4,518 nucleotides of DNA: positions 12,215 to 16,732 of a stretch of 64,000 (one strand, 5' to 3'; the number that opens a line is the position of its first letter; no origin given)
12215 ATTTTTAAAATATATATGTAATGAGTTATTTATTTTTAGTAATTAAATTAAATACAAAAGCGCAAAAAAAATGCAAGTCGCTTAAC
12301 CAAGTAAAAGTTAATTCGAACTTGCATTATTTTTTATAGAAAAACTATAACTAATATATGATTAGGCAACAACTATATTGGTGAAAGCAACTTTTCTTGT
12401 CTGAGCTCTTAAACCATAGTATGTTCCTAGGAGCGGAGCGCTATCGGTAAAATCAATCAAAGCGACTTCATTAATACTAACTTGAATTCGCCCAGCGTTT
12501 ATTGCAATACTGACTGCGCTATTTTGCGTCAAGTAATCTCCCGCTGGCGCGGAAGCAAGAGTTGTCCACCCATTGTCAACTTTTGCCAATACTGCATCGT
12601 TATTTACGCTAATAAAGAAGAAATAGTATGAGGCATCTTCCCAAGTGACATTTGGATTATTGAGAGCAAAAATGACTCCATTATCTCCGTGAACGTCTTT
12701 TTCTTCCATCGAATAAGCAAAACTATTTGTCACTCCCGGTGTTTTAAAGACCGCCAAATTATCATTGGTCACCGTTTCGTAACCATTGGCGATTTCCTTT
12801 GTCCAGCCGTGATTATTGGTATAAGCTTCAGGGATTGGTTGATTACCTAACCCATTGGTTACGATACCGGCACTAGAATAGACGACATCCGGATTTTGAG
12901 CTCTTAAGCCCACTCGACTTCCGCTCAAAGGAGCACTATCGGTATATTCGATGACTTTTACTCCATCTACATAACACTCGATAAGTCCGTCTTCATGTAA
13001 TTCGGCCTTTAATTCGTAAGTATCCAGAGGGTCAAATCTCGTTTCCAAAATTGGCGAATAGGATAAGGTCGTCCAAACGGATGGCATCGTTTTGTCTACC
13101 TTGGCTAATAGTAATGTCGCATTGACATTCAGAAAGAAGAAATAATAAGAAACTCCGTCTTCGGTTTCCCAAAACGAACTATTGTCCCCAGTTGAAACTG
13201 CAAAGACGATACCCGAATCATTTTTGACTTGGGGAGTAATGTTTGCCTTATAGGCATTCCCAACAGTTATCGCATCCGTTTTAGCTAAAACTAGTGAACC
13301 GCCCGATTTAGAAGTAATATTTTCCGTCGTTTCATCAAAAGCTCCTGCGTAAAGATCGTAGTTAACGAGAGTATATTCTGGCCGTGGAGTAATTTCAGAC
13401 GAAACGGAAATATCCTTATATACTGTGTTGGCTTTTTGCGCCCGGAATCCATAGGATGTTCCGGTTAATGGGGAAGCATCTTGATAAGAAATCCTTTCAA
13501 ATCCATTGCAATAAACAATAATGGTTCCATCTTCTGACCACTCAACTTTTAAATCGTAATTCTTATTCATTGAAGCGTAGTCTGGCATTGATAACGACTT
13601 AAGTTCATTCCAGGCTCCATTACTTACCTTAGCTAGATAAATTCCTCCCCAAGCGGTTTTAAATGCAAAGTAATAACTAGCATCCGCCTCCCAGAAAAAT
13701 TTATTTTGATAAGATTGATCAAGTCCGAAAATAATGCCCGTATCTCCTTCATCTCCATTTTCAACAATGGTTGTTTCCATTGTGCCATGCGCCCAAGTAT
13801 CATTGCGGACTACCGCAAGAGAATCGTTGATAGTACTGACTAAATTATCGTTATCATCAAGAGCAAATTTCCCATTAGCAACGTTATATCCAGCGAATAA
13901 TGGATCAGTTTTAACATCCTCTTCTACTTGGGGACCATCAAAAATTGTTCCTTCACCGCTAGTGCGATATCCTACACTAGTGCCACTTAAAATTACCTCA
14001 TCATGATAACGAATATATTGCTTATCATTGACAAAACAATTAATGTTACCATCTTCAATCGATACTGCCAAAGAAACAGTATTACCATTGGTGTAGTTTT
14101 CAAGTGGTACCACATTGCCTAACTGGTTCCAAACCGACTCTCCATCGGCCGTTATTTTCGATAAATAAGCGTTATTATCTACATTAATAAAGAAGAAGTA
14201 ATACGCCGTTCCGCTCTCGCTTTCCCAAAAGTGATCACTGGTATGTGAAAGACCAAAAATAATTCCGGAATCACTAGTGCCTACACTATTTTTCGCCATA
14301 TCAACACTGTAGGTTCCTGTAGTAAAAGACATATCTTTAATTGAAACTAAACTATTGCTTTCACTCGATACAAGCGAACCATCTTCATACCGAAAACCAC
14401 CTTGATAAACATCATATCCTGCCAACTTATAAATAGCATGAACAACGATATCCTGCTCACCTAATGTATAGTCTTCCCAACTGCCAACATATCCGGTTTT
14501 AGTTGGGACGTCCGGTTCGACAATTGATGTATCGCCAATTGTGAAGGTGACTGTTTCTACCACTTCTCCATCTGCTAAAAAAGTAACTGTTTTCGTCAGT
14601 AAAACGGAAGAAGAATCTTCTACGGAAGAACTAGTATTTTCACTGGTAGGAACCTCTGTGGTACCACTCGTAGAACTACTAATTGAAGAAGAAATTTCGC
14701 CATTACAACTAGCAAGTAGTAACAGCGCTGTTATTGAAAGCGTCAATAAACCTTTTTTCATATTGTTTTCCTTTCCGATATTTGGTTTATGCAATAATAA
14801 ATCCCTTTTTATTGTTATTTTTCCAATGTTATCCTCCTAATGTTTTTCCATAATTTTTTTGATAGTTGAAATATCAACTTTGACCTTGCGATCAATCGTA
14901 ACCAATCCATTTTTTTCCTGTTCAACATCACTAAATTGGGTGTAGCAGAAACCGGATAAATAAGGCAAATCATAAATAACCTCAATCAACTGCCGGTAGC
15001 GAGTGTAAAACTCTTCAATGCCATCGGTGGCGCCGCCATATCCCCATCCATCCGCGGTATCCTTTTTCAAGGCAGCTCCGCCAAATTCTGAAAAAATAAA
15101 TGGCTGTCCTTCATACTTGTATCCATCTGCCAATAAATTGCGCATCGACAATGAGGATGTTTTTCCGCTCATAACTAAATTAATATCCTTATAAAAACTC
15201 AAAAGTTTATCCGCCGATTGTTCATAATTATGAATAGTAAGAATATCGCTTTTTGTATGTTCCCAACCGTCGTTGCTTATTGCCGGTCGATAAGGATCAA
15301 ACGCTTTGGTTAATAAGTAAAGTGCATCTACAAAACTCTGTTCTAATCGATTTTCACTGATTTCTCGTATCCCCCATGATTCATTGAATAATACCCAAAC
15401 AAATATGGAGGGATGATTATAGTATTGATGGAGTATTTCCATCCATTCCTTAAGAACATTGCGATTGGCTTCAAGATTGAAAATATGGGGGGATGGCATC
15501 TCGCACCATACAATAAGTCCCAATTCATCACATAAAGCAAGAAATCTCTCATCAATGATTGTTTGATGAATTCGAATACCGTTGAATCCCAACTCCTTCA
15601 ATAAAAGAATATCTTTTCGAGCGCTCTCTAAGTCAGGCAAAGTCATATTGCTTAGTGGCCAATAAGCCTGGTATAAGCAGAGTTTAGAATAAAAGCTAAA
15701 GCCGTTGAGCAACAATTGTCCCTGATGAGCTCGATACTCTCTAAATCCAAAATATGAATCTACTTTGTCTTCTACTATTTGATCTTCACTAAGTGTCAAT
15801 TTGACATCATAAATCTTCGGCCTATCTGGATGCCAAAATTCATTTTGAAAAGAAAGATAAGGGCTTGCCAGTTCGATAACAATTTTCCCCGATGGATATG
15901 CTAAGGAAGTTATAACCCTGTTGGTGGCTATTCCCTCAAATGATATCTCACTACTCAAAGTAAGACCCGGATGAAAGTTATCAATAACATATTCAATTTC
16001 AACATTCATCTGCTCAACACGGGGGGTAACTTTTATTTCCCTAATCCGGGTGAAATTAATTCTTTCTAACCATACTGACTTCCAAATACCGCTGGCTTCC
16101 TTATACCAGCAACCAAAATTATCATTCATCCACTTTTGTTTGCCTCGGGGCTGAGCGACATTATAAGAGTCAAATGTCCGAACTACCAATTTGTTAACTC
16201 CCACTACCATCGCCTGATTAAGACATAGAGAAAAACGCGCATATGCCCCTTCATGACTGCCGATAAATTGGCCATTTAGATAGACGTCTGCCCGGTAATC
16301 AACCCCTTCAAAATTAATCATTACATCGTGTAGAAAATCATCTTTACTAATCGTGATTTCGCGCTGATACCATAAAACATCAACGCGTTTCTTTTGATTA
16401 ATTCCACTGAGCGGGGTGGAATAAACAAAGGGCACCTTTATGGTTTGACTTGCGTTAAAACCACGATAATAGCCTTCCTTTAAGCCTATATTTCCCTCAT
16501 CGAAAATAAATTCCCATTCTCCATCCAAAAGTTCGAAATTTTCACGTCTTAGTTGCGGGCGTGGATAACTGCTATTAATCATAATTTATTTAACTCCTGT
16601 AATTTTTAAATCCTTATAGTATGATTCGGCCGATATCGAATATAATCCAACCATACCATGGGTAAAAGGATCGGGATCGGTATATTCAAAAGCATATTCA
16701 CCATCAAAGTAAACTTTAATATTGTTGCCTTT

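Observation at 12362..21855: A ~110-aa LamG/DUF1080-like repeat ('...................') occurs at least 8 times in four lipoproteins, fused to GH43, an SGNH esterase and a CBM9-like domain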

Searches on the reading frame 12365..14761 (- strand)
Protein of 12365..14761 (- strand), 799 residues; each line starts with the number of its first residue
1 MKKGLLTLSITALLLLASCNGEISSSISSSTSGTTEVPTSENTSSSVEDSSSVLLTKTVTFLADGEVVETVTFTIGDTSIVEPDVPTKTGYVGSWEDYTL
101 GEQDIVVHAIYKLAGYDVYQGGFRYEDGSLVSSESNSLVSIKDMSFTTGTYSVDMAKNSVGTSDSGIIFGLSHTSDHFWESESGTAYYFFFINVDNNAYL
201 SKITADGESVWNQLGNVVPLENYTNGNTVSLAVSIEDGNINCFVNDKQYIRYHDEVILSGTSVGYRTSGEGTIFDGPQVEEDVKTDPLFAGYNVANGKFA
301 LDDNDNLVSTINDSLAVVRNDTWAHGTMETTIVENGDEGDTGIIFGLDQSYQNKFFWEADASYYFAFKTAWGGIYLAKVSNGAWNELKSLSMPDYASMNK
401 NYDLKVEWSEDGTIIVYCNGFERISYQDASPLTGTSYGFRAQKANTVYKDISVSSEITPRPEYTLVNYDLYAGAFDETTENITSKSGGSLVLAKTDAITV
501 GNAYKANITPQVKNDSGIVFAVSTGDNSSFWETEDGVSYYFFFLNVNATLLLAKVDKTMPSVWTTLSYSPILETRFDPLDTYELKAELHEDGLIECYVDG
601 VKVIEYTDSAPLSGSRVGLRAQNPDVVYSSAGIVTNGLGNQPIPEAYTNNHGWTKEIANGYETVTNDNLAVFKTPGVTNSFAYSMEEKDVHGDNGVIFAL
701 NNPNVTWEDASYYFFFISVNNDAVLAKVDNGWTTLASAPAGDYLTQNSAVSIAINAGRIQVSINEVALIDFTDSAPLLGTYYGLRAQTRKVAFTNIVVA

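Call 7: search_protein_families(library=pfam, max_evalue=1, proteins=[window:12365-14761:-])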
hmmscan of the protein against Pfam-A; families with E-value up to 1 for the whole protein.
window:12365-14761:- (799 aa): 4 families
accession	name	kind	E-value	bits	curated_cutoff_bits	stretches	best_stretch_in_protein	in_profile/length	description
PF19763.6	DUF6250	-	4.1e-09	36.9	26.9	1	747-795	116-164/165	Domain of unknown function (DUF6250)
PF06439.18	3keto-disac_hyd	-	2.7e-07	31.3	26.8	1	115-257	13-156/187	3-keto-disaccharide hydrolase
PF12248.16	Methyltransf_FA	-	0.0011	19.2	24.2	0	386-447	70-133/140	Farnesoic acid 0-methyl transferase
PF09479.16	Flg_new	-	0.0051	17.3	27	1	58-92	2-34/65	Listeria-Bacteroides repeat domain (List_Bact_rpt)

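Call 51: search_protein_families(library=ncbifam, max_evalue=0.01, proteins=[window:12365-14761:-])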
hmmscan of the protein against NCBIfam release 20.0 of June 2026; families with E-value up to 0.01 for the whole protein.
window:12365-14761:- (799 aa): 0 families

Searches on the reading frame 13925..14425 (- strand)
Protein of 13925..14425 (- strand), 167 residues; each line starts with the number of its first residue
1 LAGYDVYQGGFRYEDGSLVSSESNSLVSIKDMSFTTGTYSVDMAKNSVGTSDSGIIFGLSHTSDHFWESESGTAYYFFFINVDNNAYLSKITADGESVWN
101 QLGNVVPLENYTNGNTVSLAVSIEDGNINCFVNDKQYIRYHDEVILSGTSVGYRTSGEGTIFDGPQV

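Call 19: search_solved_structures(query=A1, max_evalue=10, show_alignments=2)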
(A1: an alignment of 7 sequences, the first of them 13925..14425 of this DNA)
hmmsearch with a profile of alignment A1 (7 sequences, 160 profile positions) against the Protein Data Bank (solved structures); distinct sequences matched with E-value up to 10: 5.
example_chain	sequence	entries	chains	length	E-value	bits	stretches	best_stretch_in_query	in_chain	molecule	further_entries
4b1l_A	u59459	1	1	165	8.8e-05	25.4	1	2-158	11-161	LEVANASE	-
4azz_A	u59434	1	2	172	0.0001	25.2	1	2-158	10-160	LEVANASE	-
4b1m_A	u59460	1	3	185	0.00015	24.7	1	2-158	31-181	LEVANASE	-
9bti_D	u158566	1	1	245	0.1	15.5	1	25-78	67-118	Fab 40591-a.01 heavy chain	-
8jt4_A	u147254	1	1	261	0.74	12.7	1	92-136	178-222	Alginate lyase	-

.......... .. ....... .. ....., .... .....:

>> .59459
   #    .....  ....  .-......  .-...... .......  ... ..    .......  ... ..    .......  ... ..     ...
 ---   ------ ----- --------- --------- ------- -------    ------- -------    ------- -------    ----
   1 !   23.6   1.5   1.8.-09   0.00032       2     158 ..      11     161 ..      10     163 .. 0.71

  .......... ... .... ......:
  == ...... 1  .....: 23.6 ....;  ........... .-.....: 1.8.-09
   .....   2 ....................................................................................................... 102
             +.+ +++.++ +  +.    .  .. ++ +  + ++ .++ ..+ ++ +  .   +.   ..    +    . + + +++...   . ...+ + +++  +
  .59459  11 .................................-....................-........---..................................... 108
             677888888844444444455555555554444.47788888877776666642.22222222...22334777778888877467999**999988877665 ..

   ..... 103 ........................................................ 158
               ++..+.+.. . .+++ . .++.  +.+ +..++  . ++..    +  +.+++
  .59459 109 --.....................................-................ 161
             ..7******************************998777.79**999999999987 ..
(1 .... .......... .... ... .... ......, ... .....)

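Call 20: search_protein_families(library=pfam, alignment_id=A1, max_evalue=1)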
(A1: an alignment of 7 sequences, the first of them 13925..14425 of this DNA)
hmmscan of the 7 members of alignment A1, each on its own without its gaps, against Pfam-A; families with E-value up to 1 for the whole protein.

A. member 1, window:13925-14425:- (167 aa): 0 families

B. families by the number of members that match (of 7 scanned): 5 families
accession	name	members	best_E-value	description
PF19763.6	DUF6250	2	0.0015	Domain of unknown function (DUF6250)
PF06439.18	3keto-disac_hyd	1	0.029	3-keto-disaccharide hydrolase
PF10008.16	DUF2251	1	0.093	Uncharacterized protein conserved in bacteria (DUF2251)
PF19079.5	CFSR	1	0.11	Collagen-flanked surface repeat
PF12248.16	Methyltransf_FA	1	0.11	Farnesoic acid 0-methyl transferase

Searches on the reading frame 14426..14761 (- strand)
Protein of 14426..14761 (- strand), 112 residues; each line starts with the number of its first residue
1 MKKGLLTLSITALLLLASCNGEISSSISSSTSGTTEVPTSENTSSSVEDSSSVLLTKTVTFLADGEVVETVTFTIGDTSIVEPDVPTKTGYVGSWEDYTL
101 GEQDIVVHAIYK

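Call 44: search_protein_families(library=pfam, max_evalue=1, proteins=[window:14426-14761:-])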
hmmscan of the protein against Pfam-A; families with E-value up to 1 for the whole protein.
window:14426-14761:- (112 aa): 2 families
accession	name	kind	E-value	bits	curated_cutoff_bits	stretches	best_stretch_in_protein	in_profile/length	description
PF09479.16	Flg_new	-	0.0017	18.9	27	1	58-92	2-34/65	Listeria-Bacteroides repeat domain (List_Bact_rpt)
PF08139.17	LPAM_1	-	0.45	11.5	20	0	1-20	1-18/18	Prokaryotic membrane lipoprotein lipid attachment site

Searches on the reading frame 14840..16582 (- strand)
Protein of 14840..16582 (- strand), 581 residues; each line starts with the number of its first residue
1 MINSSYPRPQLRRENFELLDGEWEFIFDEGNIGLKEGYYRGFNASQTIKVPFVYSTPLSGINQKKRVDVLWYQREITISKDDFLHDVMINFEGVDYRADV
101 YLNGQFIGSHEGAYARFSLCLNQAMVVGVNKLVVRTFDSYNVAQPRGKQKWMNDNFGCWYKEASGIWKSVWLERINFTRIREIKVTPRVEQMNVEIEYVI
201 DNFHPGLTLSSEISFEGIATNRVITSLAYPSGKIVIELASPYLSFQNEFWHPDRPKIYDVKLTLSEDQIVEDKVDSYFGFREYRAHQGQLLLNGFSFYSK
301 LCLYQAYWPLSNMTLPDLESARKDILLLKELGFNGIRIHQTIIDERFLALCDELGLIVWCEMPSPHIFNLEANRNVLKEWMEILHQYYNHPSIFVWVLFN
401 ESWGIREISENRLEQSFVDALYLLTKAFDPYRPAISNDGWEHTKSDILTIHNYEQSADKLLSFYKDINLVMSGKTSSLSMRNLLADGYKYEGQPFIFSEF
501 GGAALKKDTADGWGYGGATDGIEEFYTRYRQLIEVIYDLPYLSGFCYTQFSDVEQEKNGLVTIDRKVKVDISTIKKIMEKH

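Call 7: search_protein_families(library=pfam, max_evalue=1, proteins=[window:14840-16582:-])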
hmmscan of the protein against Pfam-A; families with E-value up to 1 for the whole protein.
window:14840-16582:- (581 aa): 5 families
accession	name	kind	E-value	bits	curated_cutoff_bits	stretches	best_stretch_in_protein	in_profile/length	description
PF02837.24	Glyco_hydro_2_N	-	5.1e-14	53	28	1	17-172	2-165/169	Glycosyl hydrolases family 2, sugar binding domain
PF02836.23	Glyco_hydro_2_C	-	1.9e-13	50.7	21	1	318-578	35-297/302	Glycosyl hydrolases family 2, TIM barrel domain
PF22666.2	Glyco_hydro_2_N2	-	1.4e-09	38.7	27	1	69-150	49-131/167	Glycosyl hydrolase 2 galactose-binding domain-like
PF00703.27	Glyco_hydro_2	-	7.2e-07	30.4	23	1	178-281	1-109/109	Glycosyl hydrolases family 2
PF13364.12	BetaGal_ABD2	-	0.013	16.6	23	1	61-114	28-84/112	Beta-galactosidase second all-beta domain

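Call 50: search_solved_structures(query=window:14840-16582:-, max_evalue=0.00001)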
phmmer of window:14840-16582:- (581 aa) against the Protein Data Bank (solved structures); distinct sequences matched with E-value up to 0.00001: 125 (the best 60 are shown).
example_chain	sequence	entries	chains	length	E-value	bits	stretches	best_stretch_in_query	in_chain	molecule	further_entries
7xyr_A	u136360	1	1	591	1.2e-89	304.9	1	5-580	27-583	Beta-glucuronidase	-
7sf2_A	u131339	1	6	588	6.3e-59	203.4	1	5-454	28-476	Glycosyl hydrolase family 2, sugar binding domain protein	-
9j6n_A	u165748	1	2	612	2.9e-53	184.7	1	5-406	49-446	Beta-D-galactofuranosidase 2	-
9j6m_A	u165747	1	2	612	1.4e-52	182.5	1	5-406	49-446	Beta-D-galactofuranosidase 2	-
6mvg_A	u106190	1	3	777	1.2e-28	103.4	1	86-570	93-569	beta-glucuronidase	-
6ncw_A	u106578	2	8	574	3.8e-28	101.8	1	67-505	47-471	Beta-galacturonidase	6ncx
6ed1_A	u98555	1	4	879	5.5e-28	101.2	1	66-433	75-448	Glycosyl hydrolase family 2, sugar binding domain protein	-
6d50_A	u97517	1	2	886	1e-25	93.8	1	19-553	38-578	Glycosyl hydrolases family 2, sugar binding domain protein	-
8ges_A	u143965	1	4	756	1.2e-25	93.6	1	88-414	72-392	beta-galactosidase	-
5uj6_A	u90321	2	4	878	1.2e-25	93.6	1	46-553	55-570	Glycosyl hydrolases family 2, sugar binding domain protein | Beta-galactosidase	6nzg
8get_A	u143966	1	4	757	1.2e-25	93.5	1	88-414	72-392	beta-galactosidase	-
6mvh_A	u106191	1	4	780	1.3e-25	93.4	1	88-414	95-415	Beta-galactosidase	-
3fn9_A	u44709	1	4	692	9.9e-25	90.5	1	73-447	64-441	Putative beta-galactosidase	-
6d8g_A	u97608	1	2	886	1.4e-24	90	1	19-553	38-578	Glycosyl hydrolases family 2, sugar binding domain protein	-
7vqm_A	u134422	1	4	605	2.3e-22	82.7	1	41-546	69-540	GH2 beta-galacturonate AqGalA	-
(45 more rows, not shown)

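Call 51: search_protein_families(library=ncbifam, max_evalue=0.01, proteins=[window:14840-16582:-])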
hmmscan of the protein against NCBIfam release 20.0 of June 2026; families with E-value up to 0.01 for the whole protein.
window:14840-16582:- (581 aa): 11 families
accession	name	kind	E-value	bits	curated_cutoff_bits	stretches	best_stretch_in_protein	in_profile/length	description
NF041462.1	GalA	equivalog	2.6e-35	121.8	900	1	68-482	82-486/763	beta-galactosidase GalA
NF007538.0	PRK10150.1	equivalog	1.9e-30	105.8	544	1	15-364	11-361/607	beta-glucuronidase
NF050095.1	BetGlucuronLacZ4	equivalog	1.3e-27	96.2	950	2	250-438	246-439/666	beta-glucuronidase LacZ4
NF052611.1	beta_gal_Bga2A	equivalog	1.3e-23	83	999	1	65-408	110-464/1007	beta-galactosidase, LacZ type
NF007666.0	PRK10340.1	equivalog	2.7e-22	78.5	1284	1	71-402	112-450/1030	beta-galactosidase subunit alpha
NF049890.1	Bet1-4galacdseBT4151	equivalog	8.6e-22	76.9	1500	1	42-404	87-452/952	exo-beta-1,4-galactosidase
NF041463.1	GalB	equivalog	1e-21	76.5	900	1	48-442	111-516/869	beta-galactosidase GalB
NF049891.1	Bet1-4galacdseBT4156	equivalog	3.1e-21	75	1700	1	69-402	78-408/946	exo-beta-1,4-galactosidase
NF007074.0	PRK09525.1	subfamily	4.5e-20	71.1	1221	1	71-447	123-499/1027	beta-galactosidase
NF041100.1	betagal_LacZ_Ttogales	equivalog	1e-13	50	2000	1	49-401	92-442/1090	beta-galactosidase LacZ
NF049877.1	GlucurArabfur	equivalog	1.4e-13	49.3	1800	1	12-408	366-776/1400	beta-d-glucuronidase/beta-L-arabinofuranosidase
